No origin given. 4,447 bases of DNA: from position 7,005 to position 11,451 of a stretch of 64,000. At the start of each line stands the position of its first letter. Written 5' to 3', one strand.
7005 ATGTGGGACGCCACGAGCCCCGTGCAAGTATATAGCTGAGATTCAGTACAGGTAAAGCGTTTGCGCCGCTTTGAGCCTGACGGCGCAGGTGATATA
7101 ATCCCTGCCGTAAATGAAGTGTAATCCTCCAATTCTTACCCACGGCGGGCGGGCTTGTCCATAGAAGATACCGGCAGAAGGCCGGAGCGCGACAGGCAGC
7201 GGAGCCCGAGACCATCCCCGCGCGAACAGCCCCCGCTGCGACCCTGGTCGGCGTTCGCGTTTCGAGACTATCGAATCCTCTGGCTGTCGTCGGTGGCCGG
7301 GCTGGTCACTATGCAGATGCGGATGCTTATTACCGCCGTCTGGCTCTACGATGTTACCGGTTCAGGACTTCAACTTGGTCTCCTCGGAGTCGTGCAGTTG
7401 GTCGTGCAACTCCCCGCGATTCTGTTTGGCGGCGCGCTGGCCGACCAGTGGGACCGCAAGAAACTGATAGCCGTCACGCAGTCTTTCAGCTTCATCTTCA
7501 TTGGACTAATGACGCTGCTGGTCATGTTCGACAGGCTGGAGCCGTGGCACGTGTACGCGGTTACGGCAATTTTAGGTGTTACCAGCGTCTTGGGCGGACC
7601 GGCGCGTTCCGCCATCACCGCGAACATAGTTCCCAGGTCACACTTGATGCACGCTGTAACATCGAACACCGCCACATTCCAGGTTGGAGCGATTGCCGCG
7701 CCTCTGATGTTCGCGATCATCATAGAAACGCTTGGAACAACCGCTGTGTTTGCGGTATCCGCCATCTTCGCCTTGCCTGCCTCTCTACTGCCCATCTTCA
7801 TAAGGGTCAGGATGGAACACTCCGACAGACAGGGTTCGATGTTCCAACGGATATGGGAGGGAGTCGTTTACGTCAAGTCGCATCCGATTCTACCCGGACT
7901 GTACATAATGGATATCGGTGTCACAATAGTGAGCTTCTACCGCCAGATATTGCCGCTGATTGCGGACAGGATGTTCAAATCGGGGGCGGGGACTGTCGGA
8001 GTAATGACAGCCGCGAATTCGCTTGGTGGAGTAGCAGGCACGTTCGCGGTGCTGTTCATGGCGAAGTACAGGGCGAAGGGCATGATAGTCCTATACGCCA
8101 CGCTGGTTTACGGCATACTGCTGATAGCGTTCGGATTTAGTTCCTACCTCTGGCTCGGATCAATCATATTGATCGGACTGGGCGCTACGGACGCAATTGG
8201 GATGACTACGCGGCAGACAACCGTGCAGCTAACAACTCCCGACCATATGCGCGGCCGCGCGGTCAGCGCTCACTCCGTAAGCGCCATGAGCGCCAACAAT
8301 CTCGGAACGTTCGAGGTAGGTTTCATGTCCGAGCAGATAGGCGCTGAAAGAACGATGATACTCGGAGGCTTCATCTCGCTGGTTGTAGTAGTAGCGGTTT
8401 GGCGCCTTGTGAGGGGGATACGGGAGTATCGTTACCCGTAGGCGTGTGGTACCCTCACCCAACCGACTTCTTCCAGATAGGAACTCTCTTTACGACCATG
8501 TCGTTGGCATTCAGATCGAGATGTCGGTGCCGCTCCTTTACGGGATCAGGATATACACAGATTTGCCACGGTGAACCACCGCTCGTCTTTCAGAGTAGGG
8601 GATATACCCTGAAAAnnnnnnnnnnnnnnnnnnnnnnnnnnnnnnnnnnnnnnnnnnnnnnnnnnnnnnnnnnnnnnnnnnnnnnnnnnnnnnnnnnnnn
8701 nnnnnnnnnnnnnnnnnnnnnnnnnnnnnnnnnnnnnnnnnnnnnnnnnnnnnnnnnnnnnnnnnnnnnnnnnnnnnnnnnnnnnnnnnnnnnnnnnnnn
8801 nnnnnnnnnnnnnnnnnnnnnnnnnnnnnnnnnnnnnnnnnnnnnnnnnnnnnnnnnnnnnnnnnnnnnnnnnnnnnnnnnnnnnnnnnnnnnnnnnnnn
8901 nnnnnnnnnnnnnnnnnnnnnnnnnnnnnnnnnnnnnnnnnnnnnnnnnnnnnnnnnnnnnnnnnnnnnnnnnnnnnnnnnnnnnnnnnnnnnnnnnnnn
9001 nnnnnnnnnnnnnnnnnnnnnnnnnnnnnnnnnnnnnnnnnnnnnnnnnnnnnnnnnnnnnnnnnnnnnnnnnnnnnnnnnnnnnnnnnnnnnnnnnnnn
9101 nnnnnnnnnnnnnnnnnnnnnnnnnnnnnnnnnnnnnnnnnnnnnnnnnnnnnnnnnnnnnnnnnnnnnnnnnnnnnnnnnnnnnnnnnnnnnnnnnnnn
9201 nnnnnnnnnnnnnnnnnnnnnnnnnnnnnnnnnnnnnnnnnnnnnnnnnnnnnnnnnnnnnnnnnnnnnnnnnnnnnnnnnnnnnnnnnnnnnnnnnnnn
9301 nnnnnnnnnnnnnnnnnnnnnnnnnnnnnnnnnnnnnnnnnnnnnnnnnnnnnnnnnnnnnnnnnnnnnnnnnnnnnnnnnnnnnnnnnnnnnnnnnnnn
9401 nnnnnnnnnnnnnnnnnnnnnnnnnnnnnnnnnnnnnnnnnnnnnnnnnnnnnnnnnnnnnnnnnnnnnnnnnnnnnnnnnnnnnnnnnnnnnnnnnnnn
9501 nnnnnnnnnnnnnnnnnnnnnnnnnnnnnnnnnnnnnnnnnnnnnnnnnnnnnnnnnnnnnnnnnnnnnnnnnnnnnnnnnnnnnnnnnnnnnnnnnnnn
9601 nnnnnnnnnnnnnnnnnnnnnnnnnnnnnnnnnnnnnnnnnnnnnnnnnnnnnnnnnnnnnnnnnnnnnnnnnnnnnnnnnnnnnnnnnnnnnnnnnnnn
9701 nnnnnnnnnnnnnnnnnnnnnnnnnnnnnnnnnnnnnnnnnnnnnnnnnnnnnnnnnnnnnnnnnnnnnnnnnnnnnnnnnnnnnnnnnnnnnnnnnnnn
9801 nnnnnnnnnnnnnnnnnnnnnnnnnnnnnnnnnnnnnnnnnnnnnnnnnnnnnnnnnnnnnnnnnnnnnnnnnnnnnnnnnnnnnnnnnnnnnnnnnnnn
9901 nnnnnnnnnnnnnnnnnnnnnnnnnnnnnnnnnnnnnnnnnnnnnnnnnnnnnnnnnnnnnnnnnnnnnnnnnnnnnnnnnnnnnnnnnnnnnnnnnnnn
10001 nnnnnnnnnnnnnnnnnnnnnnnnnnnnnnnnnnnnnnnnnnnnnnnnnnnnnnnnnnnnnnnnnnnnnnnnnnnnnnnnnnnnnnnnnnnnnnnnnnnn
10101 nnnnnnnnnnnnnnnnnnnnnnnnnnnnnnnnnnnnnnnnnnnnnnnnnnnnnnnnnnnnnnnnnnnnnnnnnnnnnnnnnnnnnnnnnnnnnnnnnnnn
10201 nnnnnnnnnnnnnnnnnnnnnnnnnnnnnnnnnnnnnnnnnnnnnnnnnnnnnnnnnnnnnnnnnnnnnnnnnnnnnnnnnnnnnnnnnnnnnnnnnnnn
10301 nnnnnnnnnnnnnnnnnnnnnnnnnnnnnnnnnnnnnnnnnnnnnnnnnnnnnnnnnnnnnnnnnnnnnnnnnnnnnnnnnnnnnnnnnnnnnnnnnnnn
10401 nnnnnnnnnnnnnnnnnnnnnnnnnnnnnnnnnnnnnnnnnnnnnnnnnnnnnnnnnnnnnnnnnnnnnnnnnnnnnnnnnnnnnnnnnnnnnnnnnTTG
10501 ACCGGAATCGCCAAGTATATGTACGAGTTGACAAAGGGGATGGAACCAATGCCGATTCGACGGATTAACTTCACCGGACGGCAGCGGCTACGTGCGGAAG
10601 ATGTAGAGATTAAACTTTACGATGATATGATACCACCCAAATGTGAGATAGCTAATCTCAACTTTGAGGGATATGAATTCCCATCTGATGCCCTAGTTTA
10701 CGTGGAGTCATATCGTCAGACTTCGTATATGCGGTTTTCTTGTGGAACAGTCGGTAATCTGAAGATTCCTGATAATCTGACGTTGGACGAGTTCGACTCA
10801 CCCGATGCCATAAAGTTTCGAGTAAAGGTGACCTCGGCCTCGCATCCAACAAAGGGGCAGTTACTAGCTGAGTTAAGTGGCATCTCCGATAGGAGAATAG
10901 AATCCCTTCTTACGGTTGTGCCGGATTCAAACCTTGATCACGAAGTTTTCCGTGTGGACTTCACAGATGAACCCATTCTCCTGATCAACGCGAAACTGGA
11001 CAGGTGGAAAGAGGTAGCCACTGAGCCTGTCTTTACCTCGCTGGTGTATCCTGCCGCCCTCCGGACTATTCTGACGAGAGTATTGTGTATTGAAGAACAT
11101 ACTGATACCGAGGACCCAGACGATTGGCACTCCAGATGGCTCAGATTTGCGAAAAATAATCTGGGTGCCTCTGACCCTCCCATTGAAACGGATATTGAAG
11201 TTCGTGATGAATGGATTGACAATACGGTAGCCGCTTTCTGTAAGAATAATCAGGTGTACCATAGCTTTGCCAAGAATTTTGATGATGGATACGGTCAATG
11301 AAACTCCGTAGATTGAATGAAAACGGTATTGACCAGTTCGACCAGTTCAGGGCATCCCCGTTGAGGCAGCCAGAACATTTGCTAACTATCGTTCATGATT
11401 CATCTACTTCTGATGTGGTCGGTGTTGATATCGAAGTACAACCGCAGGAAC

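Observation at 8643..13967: Five-gene translationally coupled operon: GHKL (MORC/Hsp90-like) ATPase, two unassignable proteins, Dcm and Vsr. Candidate undescribed methylation-linked defence system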

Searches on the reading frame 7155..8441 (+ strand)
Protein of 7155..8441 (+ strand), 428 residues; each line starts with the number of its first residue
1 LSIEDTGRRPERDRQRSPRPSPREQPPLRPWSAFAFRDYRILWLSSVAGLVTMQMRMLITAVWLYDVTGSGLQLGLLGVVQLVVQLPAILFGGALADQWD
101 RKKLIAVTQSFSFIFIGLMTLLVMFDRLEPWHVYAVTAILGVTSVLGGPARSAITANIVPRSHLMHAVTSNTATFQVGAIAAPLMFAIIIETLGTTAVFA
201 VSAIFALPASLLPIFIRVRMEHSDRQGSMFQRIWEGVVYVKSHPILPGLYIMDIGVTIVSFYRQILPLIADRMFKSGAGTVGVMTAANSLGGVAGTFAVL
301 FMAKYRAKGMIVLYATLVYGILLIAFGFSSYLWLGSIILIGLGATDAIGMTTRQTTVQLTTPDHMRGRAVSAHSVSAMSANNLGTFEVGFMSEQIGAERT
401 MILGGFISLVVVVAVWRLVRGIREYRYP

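Call 98: find_related_loci(query=window:7155-8441:+, collection=metagenome_contigs, flank=9000)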
Query window:7155-8441:+ (428 aa) in metagenome_contigs; peptide patterns used: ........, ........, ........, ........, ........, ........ (x = any residue, [..] = any of these).
76 stretches matched a pattern; 18 encode a relative of the query (tblastn E <= 1e-3); 18 distinct loci.
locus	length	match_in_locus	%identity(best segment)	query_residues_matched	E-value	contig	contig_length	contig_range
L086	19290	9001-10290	70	1-428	0e+0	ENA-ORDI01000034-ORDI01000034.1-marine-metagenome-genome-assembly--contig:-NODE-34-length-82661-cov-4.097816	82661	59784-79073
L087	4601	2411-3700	70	1-428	0e+0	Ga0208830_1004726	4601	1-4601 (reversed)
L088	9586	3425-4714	70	1-428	0e+0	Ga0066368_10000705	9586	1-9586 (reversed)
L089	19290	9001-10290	70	1-428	0e+0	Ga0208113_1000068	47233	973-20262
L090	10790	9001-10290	70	1-428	0e+0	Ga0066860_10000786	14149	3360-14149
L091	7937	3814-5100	68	1-428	0e+0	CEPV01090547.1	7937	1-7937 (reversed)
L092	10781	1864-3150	68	1-428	0e+0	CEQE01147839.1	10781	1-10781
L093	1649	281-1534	62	23-428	0e+0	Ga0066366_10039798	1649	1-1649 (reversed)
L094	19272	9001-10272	62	17-428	4e-164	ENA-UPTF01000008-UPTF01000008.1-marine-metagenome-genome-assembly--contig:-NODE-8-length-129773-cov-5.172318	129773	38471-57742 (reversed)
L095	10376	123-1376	61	23-428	3e-162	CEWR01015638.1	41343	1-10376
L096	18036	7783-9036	61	23-428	5e-161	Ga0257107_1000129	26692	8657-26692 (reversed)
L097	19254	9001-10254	61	23-428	8e-161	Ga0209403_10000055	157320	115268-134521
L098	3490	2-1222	63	34-428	3e-165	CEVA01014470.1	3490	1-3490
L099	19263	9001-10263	61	12-428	2e-161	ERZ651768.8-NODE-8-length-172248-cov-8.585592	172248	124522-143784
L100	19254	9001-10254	62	23-428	3e-164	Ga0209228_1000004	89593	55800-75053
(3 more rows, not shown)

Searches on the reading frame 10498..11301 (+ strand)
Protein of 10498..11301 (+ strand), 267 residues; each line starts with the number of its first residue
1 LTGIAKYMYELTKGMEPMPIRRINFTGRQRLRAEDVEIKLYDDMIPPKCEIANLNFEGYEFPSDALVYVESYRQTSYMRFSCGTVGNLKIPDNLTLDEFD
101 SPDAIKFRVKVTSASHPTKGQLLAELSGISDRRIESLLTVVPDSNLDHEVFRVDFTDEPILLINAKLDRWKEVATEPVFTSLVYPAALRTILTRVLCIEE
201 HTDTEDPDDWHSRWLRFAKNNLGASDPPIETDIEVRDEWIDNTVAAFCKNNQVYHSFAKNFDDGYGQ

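Call 3: search_protein_families(library=pfam, proteins=[window:10498-11301:+], max_evalue=1)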
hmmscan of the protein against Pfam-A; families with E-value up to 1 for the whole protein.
window:10498-11301:+ (267 aa): 0 families

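Call 4: search_protein_families(library=padloc, proteins=[window:10498-11301:+], max_evalue=1)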
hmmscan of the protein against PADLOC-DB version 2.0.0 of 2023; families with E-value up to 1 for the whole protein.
window:10498-11301:+ (267 aa): 0 families

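Call 5: search_protein_families(library=ncbifam, proteins=[window:10498-11301:+], max_evalue=1)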
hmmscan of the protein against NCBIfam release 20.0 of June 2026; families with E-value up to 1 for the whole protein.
window:10498-11301:+ (267 aa): 0 families

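Call 8: find_homologous_proteins(query=window:10540-11301:+)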
Query window:10540-11301:+ (253 aa): 39 proteins with E <= 0.001 among 461 candidates.
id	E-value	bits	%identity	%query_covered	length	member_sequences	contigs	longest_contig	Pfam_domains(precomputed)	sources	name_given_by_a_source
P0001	6.5e-170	581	100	100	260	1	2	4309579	-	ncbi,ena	-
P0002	1.9e-115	403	71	99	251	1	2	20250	-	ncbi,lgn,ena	-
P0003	6.8e-108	378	68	97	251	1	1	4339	-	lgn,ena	-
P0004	9.3e-107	374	68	97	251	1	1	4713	-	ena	-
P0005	4.6e-99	349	64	98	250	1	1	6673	-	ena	-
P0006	2.9e-98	346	61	97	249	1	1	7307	-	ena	-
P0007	1.4e-97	344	65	98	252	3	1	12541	-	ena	-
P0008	5.2e-97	342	64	98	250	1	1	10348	-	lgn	-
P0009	5.7e-95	336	61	98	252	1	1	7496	-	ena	-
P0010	1.7e-93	331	61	98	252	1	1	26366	-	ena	-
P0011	1.6e-80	288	55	96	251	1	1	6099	-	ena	-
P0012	5.2e-75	270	54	98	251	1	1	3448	-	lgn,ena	-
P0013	4.1e-74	267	52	97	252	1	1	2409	-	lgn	-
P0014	7.6e-74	266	53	97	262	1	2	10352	-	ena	-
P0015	3.1e-73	264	50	98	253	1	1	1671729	-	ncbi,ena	-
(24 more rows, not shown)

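Call 23: search_solved_structures(query=A2, max_evalue=10)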
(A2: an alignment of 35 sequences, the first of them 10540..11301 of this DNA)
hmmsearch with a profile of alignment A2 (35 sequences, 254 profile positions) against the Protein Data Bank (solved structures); distinct sequences matched with E-value up to 10: 1.
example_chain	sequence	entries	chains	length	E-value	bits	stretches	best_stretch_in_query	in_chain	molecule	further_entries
4eei_A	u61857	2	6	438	0.29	13.5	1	3-59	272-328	Adenylosuccinate lyase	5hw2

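Call 62: search_protein_representatives(alignment_id=A2)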
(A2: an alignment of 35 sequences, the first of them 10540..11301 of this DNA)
Query: 35 sequences, 254 profile positions. Proteins with E-value up to 0.001 (for the whole library): 2097; up to 1e-10: 1736; up to 1e-30: 966. The best 150 are listed.
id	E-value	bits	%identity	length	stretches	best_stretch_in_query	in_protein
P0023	1.3e-105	368.6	-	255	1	1-252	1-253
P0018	6.1e-105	366.3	-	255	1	1-250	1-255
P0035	3.6e-97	340.9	-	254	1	1-253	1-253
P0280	1.3e-95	335.8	-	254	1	2-253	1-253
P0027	2.4e-92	325.1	-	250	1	1-252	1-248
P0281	4.0e-92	324.4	-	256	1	1-252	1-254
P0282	2.1e-91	322.0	-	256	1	1-252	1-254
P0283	1.3e-90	319.3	-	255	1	1-253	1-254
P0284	4.1e-88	311.2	-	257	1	1-250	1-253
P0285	7.6e-86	303.8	-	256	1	1-251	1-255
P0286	1.1e-85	303.2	-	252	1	1-250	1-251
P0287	2.6e-84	298.7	-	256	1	1-250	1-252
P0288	3.2e-83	295.2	-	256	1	1-251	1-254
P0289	5.2e-83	294.5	-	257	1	1-249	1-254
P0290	7.2e-83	294.0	-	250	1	1-248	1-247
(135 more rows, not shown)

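Call 87: search_protein_families(library=phrogs, proteins=[window:10549-11301:+], max_evalue=0.01)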
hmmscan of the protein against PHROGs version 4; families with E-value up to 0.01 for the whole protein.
window:10549-11301:+ (250 aa): 0 families
